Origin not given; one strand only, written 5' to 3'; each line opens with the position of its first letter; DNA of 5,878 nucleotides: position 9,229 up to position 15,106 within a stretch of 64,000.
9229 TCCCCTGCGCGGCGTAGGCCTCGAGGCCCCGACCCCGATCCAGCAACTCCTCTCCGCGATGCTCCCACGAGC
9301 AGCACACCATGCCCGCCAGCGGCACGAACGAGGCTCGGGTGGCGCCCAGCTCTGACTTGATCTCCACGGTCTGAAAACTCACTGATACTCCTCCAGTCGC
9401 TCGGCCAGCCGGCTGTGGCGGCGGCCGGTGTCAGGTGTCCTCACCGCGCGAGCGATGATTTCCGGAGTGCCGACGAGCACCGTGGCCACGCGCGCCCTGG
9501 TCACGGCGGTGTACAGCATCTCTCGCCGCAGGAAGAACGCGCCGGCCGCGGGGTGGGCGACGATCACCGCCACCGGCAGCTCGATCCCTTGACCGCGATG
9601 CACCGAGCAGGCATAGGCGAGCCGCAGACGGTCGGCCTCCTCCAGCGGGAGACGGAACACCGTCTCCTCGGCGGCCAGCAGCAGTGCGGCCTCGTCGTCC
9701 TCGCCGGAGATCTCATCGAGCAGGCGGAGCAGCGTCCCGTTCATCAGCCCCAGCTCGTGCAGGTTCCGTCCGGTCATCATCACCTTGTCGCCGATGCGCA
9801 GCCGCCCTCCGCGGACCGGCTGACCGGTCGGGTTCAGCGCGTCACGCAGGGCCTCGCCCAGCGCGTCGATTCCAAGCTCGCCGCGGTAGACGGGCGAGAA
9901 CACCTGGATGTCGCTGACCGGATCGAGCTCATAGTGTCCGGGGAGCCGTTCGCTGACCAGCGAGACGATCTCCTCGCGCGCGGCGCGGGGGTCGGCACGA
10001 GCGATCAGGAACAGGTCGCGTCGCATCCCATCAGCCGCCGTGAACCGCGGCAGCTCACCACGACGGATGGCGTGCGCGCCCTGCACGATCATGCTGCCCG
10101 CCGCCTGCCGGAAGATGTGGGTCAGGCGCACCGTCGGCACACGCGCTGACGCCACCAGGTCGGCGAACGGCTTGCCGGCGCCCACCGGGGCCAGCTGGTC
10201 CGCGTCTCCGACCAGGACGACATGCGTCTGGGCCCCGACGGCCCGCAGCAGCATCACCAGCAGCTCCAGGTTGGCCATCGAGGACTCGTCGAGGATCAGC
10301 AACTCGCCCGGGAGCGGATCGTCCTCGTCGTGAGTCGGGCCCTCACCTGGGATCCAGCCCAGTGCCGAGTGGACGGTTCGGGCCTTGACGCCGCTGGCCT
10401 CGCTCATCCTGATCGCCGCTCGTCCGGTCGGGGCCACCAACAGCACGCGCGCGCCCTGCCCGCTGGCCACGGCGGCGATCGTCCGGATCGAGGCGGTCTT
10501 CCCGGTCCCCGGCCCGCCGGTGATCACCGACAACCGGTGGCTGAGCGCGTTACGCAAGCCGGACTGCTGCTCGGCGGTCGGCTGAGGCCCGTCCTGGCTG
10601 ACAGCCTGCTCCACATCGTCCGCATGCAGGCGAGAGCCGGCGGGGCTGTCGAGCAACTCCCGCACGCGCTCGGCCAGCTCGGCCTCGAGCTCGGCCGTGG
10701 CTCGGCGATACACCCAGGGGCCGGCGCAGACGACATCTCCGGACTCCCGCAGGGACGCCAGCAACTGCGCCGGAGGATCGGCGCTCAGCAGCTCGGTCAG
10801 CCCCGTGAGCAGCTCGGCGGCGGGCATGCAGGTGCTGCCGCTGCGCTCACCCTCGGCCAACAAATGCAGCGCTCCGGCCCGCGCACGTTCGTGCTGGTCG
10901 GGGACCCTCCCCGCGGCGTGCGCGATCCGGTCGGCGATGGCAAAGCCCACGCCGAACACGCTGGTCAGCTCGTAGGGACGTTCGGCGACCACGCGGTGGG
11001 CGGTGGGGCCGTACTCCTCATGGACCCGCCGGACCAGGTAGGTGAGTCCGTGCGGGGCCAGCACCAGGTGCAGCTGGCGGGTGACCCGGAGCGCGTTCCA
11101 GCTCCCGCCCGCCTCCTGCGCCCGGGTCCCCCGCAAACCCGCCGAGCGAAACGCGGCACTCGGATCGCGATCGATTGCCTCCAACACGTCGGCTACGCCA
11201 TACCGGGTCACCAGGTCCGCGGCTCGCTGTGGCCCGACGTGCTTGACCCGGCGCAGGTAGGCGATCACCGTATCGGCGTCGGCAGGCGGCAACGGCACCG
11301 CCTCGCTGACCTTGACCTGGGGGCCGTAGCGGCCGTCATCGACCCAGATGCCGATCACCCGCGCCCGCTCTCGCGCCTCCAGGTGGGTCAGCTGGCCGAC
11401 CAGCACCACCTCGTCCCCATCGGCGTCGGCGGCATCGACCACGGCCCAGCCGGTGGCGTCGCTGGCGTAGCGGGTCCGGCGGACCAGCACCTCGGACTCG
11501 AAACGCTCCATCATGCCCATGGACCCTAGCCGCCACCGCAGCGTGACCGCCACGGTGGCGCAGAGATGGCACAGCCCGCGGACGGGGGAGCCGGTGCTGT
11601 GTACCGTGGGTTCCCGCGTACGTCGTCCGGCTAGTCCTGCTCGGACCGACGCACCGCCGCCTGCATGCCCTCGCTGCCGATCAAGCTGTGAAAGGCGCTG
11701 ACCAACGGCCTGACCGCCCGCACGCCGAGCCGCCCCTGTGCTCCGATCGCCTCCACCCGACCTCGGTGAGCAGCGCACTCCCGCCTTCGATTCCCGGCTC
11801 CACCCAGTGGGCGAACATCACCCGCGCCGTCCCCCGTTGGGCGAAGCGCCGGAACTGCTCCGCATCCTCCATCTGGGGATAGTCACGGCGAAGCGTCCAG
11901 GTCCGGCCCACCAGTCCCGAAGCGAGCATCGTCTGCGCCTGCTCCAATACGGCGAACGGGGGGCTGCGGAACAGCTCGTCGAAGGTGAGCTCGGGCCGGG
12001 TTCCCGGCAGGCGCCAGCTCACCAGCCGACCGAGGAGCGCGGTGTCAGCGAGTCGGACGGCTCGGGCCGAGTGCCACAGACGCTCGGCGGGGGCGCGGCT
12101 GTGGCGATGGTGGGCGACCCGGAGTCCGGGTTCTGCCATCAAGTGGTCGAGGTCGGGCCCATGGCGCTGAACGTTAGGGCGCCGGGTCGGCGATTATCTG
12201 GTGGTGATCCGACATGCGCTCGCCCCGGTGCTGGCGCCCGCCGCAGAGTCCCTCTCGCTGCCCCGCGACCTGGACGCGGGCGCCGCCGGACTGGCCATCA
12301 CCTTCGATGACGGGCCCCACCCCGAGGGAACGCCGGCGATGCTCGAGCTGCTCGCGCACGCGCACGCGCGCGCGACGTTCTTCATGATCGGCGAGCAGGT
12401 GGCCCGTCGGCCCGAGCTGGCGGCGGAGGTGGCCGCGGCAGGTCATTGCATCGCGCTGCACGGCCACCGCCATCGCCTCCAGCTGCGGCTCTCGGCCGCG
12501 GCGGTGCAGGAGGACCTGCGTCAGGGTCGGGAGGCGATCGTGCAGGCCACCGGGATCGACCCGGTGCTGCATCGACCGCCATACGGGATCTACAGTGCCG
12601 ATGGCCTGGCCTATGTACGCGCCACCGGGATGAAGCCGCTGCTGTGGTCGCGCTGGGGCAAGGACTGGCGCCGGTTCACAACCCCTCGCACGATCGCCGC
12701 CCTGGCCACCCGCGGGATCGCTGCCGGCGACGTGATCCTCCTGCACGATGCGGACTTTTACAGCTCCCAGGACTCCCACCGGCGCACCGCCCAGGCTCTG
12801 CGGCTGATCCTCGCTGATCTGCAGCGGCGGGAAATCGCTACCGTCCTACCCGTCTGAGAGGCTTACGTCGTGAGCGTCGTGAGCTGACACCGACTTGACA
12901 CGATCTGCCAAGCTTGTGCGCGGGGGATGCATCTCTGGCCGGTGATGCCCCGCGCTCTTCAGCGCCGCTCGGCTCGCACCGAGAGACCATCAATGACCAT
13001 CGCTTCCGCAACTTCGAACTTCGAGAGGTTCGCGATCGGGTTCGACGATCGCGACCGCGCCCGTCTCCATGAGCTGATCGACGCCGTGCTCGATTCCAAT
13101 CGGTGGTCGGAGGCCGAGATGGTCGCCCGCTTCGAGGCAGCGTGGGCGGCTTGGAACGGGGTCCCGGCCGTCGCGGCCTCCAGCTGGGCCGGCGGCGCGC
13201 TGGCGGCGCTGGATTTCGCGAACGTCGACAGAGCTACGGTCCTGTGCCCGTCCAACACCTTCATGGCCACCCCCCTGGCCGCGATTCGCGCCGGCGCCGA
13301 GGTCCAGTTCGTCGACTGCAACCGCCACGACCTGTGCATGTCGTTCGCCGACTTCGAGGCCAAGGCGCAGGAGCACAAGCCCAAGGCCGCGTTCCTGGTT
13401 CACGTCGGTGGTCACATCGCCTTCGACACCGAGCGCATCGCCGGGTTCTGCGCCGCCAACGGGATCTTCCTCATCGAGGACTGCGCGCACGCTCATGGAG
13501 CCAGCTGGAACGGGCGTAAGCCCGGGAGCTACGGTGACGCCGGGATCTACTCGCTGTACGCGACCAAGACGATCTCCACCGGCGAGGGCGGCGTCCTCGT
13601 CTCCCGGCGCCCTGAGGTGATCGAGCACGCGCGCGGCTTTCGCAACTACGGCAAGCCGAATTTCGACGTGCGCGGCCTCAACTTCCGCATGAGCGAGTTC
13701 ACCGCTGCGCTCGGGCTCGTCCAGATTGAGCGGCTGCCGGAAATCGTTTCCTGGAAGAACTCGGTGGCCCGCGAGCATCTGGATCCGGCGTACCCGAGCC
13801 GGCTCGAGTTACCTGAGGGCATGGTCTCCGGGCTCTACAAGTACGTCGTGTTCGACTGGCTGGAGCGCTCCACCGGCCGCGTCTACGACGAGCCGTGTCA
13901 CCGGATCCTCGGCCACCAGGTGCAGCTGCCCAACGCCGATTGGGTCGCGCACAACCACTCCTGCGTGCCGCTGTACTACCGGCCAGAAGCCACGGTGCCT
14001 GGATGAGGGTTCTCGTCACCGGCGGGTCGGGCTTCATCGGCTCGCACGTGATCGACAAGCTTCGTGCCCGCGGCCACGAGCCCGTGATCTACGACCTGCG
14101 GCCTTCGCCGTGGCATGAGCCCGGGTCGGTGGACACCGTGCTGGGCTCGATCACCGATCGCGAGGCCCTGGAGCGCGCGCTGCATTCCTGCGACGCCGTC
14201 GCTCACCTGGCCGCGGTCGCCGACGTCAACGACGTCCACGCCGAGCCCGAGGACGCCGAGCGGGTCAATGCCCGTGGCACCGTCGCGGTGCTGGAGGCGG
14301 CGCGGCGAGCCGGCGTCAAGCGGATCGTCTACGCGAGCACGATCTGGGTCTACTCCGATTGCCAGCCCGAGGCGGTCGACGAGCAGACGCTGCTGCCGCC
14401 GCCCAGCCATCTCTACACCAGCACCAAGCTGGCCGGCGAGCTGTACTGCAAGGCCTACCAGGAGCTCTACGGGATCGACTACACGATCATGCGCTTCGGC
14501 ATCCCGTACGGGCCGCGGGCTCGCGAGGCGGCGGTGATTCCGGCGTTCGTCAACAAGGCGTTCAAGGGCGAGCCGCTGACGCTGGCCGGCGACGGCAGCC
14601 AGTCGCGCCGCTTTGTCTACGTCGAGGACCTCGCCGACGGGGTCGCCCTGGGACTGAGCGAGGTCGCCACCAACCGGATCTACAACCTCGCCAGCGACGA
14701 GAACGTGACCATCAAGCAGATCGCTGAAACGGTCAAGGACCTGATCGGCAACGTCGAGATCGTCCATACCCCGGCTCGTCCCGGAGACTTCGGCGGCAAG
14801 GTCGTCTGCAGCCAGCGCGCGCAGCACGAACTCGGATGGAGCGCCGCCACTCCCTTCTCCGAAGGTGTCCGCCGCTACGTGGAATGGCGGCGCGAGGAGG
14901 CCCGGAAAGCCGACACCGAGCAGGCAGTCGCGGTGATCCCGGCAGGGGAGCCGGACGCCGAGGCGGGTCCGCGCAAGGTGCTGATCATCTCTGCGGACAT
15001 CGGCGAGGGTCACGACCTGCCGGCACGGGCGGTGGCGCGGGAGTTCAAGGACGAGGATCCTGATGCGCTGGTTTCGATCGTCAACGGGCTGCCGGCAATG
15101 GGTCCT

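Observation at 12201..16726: Candidate undescribed amino-glycolipid pathway: deacetylase, DegT aminotransferase and an epimerase::GT28::pseudo-deacetylase fusion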

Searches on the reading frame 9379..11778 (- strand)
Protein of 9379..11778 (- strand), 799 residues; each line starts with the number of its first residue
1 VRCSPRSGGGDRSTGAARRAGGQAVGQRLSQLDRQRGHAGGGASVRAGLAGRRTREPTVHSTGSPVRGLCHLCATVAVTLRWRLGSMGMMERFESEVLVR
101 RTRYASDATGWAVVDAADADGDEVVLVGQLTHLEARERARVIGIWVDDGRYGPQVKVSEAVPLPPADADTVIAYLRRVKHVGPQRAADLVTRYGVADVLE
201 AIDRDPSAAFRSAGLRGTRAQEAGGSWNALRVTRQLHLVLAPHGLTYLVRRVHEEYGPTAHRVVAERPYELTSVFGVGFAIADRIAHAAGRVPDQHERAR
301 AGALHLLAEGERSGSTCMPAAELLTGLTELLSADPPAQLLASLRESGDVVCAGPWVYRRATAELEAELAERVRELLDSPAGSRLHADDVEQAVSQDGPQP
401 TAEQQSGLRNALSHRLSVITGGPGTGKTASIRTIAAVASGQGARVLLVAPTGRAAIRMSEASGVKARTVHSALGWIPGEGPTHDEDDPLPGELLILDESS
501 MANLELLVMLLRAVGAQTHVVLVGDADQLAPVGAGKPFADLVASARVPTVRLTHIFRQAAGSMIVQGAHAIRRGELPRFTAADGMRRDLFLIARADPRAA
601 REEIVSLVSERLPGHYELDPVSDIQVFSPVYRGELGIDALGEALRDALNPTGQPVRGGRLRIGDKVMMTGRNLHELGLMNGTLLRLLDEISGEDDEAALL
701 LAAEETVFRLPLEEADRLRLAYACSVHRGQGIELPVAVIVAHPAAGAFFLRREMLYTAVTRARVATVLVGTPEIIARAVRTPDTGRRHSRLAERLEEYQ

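Call 10: search_protein_families(library=pfam, proteins=[window:9379-11778:-], max_evalue=0.001)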
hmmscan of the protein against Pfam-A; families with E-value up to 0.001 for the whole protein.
window:9379-11778:- (799 aa): 10 families
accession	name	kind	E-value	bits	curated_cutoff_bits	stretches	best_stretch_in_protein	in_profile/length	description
PF13604.12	AAA_30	-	2.4e-42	145.3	27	1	401-577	3-174/191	AAA domain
PF13245.12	AAA_19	-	6.6e-37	127.1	25.1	1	404-533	1-133/134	AAA domain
PF14490.11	HHH_RecD2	-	7.3e-16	58.3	27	1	233-317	5-92/92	ATP-dependent RecD2 DNA helicase HHH domain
PF13538.12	UvrD_C_2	-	1.1e-09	38.4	27.4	1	720-769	1-52/52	UvrD-like helicase C-terminal domain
PF13086.12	AAA_11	-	3.5e-09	37.3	27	1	402-454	4-64/257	AAA domain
PF23139.1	OB_YrrC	-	7.7e-09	35.8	27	1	98-160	7-71/76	ATP-dependent DNA helicase YrrC, OB-fold domain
PF01443.25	Viral_helicase1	-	8.5e-06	26.2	21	0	418-531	2-99/228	Viral superfamily 1 RNA helicase core domain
PF02562.22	PhoH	-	0.00013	22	27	0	401-453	6-60/205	PhoH-like protein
PF18335.7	SH3_13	-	0.00051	20.2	41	1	642-682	3-47/65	ATP-dependent RecD-like DNA helicase SH3 domain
PF05970.20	PIF1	-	0.00063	19.8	25.9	0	418-534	26-157/223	PIF1-like helicase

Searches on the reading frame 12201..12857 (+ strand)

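Call 6: search_protein_families(library=pfam, proteins=[window:12201-12857:+], max_evalue=0.01)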
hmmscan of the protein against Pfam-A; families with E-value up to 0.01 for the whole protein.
window:12201-12857:+ (218 aa): 1 family
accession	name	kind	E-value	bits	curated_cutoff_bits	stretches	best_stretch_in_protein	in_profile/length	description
PF01522.26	Polysacc_deac_1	-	3.1e-29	101.9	23.1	1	31-145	9-122/124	Polysaccharide deacetylase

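Call 7: search_protein_families(library=ncbifam, proteins=[window:12201-12857:+], max_evalue=0.01)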
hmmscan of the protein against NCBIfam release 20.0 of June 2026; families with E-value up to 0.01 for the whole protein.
window:12201-12857:+ (218 aa): 9 families
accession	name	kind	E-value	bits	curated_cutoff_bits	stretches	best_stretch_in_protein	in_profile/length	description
TIGR02764.1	spore_ybaN_pdaB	equivalog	1.9e-33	115.9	237.4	1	31-212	8-182/191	polysaccharide deacetylase family sporulation protein PdaB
TIGR04243.1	nodulat_NodB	equivalog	1.3e-31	109.6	240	1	31-212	4-191/197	chitooligosaccharide deacetylase NodB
NF045821.1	PgAcgDacpgdA1_Bac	equivalog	4.7e-21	74.9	400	1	29-192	88-250/282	peptidoglycan-N-acetylglucosamine deacetylase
TIGR02884.1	spore_pdaA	equivalog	4.4e-19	69.1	298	1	31-184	39-195/224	delta-lactam-biosynthetic de-N-acetylase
NF045820.1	PgAcgDacpgdA_Strep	equivalog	8e-19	67.8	800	1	31-185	270-420/463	peptidoglycan-N-acetylglucosamine deacetylase PgdA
NF045822.1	PgAcgDacpgdA2_Bac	equivalog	1.2e-17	64.2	400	1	33-209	74-250/274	peptidoglycan-N-acetylglucosamine deacetylase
TIGR02873.1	spore_ylxY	hypoth_equivalog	6.2e-16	58.4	391.5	1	43-185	99-240/268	probable sporulation protein, polysaccharide deacetylase family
TIGR03006.1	pepcterm_polyde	equivalog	2.5e-12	46.5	276.2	1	45-120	37-112/272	XrtA system polysaccharide deacetylase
TIGR03212.1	uraD_N-term-dom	equivalog_domain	0.0025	16.9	424.6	1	51-122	86-157/297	allantoinase PuuE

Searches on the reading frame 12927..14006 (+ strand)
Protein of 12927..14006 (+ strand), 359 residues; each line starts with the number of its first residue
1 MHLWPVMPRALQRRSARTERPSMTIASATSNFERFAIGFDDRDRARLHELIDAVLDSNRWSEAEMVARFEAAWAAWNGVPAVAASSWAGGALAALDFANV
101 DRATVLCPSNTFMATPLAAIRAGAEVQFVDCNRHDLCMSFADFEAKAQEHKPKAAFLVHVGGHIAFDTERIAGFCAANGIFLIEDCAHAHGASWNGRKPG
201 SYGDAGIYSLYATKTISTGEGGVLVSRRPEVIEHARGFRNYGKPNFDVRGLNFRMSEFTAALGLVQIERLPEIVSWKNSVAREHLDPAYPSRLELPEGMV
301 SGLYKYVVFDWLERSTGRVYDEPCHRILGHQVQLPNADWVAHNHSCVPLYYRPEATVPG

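Call 6: search_protein_families(library=pfam, proteins=[window:12927-14006:+], max_evalue=0.01)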
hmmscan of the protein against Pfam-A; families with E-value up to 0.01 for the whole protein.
window:12927-14006:+ (359 aa): 1 family
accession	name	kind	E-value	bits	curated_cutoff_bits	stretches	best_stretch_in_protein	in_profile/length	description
PF01041.23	DegT_DnrJ_EryC1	-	4.1e-56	191.2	19.8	1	46-281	6-248/360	DegT/DnrJ/EryC1/StrS aminotransferase family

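Call 7: search_protein_families(library=ncbifam, proteins=[window:12927-14006:+], max_evalue=0.01)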
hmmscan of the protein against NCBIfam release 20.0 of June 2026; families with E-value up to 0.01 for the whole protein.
window:12927-14006:+ (359 aa): 8 families
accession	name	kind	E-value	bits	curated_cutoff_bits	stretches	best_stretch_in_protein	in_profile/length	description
TIGR03588.1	PseC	equivalog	7.3e-39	133.8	423.5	1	50-284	16-272/380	UDP-4-amino-4,6-dideoxy-N-acetyl-beta-L-altrosamine transaminase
TIGR04181.1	NHT_00031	hypoth_equivalog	1.8e-32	112.6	420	1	51-283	16-271/359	LegC family aminotransferase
TIGR04427.1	PLP_DesI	equivalog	4.1e-30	105.2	650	1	42-276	29-265/390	dTDP-4-dehydro-6-deoxyglucose aminotransferase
NF008687.0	PRK11706.1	equivalog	2.9e-24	85.5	375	1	101-242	70-209/375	dTDP-4-amino-4,6-dideoxygalactose transaminase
NF011936.0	PRK15407.1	equivalog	4.6e-22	78.3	423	1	47-243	49-252/440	lipopolysaccharide biosynthesis protein RfbH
NF008658.2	PRK11658.1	equivalog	3.7e-20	71.9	631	1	66-285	35-268/379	UDP-4-amino-4-deoxy-L-arabinose aminotransferase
TIGR02379.1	ECA_wecE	subfamily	1.8e-17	63.2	434.85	1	94-242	63-210/376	dTDP-4-amino-4,6-dideoxy-D-glucose transaminase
NF000586.1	PRK00011.1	subfamily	0.0015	17.4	335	1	128-231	133-236/404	serine hydroxymethyltransferase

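Call 22: search_solved_structures(query=window:12927-14003:+, max_evalue=1e-10)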
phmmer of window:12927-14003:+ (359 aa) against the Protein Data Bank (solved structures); distinct sequences matched with E-value up to 1e-10: 47.
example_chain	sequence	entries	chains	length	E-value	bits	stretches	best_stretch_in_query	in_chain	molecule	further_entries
2c7t_A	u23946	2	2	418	1.8e-26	96.2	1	41-239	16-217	GLUTAMINE-2-DEOXY-SCYLLO-INOSOSE AMINOTRANSFERASE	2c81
5w71_A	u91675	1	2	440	2e-26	96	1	41-239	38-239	L-glutamine:2-deoxy-scyllo-inosose aminotransferase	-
2po3_A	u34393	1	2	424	3.5e-26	95.3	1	37-317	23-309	4-dehydrase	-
7b0d_A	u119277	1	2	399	3.6e-26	95.2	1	48-295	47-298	Glutamine--scyllo-inositol transaminase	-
5k8b_A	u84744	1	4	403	9.4e-25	90.6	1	96-280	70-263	8-amino-3,8-dideoxy-alpha-D-manno-octulosonate transaminase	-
3bn1_A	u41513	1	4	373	9.4e-24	87.3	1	61-279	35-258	Perosamine synthetase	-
3dr7_A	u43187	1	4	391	1e-23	87.2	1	61-279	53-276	Putative perosamine synthetase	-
1o61_A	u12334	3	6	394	1e-23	87.2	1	51-280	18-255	aminotransferase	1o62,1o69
4ztc_A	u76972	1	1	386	6.6e-23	84.5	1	51-280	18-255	Aminotransferase homolog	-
3dr4_A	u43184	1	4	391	7.1e-23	84.4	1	61-279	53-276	Putative perosamine synthetase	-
7b0m_AAA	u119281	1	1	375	7.3e-22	81.1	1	50-277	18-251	Sugar aminotransferase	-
2oga_A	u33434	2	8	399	1.8e-21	79.8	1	44-285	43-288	Transaminase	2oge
5w70_A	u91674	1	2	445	6.6e-21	77.9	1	64-236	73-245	L-glutamine:2-deoxy-scyllo-inosose aminotransferase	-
7n63_A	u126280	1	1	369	1.1e-20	77.2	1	91-284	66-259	Putative aminotransferase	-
8y96_A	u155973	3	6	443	1.9e-20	76.4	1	64-288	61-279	DegT/DnrJ/EryC1/StrS family aminotransferase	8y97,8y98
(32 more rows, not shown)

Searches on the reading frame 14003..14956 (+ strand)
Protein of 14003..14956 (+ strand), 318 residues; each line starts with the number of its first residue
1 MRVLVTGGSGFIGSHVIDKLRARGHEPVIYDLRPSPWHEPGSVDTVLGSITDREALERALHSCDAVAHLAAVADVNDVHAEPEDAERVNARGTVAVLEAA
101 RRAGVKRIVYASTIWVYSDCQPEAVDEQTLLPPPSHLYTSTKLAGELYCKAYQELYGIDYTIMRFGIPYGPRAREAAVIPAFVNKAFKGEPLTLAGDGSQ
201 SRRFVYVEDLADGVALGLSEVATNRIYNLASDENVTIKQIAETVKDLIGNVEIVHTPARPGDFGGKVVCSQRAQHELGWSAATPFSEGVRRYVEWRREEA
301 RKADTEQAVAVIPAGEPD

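Call 40: search_solved_structures(query=window:14003-14956:+, max_evalue=1e-30, show_alignments=4)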
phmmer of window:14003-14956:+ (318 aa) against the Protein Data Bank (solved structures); distinct sequences matched with E-value up to 1e-30: 14.
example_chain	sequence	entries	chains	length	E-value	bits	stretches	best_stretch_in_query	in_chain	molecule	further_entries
4zrm_A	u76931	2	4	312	4.2e-43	151.1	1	1-298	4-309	UDP-glucose 4-epimerase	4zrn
2p5u_A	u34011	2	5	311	3.8e-40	141.4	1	1-294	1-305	UDP-glucose 4-epimerase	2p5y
6wjb_A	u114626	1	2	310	9.3e-38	133.5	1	2-291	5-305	NAD-dependent epimerase/dehydratase family protein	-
6wj9_A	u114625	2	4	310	4e-37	131.5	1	2-291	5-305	NAD-dependent epimerase/dehydratase family protein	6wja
7ys8_A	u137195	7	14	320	1.3e-36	129.8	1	1-298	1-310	UDP-glucose 4-epimerase | UDP-glucose 4-epimerase along with EC 5.1.3.2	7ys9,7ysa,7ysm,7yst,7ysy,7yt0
4lk3_A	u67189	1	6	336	1.8e-36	129.3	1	2-302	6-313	UDP-glucuronic acid decarboxylase 1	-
4gll_A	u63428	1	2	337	2.5e-36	128.8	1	2-302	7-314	UDP-glucuronic acid decarboxylase 1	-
4m55_A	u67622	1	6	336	3.4e-36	128.4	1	2-302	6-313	UDP-glucuronic acid decarboxylase 1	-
2b69_A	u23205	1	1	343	4.2e-36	128.1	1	2-301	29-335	UDP-glucuronate decarboxylase 1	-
6dnt_A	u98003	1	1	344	7.4e-35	124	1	2-269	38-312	NAD-dependent epimerase/dehydratase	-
1r6d_A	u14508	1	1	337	1.4e-33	119.8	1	1-300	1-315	TDP-glucose-4,6-dehydratase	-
1r66_A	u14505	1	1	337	2.3e-33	119.1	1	1-300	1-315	TDP-glucose-4,6-dehydratase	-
6kv9_A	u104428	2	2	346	1.6e-32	116.3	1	3-305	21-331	MoeE5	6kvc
3ehe_A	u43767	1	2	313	8.6e-32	113.9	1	3-292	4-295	UDP-glucose 4-epimerase (GalE-1)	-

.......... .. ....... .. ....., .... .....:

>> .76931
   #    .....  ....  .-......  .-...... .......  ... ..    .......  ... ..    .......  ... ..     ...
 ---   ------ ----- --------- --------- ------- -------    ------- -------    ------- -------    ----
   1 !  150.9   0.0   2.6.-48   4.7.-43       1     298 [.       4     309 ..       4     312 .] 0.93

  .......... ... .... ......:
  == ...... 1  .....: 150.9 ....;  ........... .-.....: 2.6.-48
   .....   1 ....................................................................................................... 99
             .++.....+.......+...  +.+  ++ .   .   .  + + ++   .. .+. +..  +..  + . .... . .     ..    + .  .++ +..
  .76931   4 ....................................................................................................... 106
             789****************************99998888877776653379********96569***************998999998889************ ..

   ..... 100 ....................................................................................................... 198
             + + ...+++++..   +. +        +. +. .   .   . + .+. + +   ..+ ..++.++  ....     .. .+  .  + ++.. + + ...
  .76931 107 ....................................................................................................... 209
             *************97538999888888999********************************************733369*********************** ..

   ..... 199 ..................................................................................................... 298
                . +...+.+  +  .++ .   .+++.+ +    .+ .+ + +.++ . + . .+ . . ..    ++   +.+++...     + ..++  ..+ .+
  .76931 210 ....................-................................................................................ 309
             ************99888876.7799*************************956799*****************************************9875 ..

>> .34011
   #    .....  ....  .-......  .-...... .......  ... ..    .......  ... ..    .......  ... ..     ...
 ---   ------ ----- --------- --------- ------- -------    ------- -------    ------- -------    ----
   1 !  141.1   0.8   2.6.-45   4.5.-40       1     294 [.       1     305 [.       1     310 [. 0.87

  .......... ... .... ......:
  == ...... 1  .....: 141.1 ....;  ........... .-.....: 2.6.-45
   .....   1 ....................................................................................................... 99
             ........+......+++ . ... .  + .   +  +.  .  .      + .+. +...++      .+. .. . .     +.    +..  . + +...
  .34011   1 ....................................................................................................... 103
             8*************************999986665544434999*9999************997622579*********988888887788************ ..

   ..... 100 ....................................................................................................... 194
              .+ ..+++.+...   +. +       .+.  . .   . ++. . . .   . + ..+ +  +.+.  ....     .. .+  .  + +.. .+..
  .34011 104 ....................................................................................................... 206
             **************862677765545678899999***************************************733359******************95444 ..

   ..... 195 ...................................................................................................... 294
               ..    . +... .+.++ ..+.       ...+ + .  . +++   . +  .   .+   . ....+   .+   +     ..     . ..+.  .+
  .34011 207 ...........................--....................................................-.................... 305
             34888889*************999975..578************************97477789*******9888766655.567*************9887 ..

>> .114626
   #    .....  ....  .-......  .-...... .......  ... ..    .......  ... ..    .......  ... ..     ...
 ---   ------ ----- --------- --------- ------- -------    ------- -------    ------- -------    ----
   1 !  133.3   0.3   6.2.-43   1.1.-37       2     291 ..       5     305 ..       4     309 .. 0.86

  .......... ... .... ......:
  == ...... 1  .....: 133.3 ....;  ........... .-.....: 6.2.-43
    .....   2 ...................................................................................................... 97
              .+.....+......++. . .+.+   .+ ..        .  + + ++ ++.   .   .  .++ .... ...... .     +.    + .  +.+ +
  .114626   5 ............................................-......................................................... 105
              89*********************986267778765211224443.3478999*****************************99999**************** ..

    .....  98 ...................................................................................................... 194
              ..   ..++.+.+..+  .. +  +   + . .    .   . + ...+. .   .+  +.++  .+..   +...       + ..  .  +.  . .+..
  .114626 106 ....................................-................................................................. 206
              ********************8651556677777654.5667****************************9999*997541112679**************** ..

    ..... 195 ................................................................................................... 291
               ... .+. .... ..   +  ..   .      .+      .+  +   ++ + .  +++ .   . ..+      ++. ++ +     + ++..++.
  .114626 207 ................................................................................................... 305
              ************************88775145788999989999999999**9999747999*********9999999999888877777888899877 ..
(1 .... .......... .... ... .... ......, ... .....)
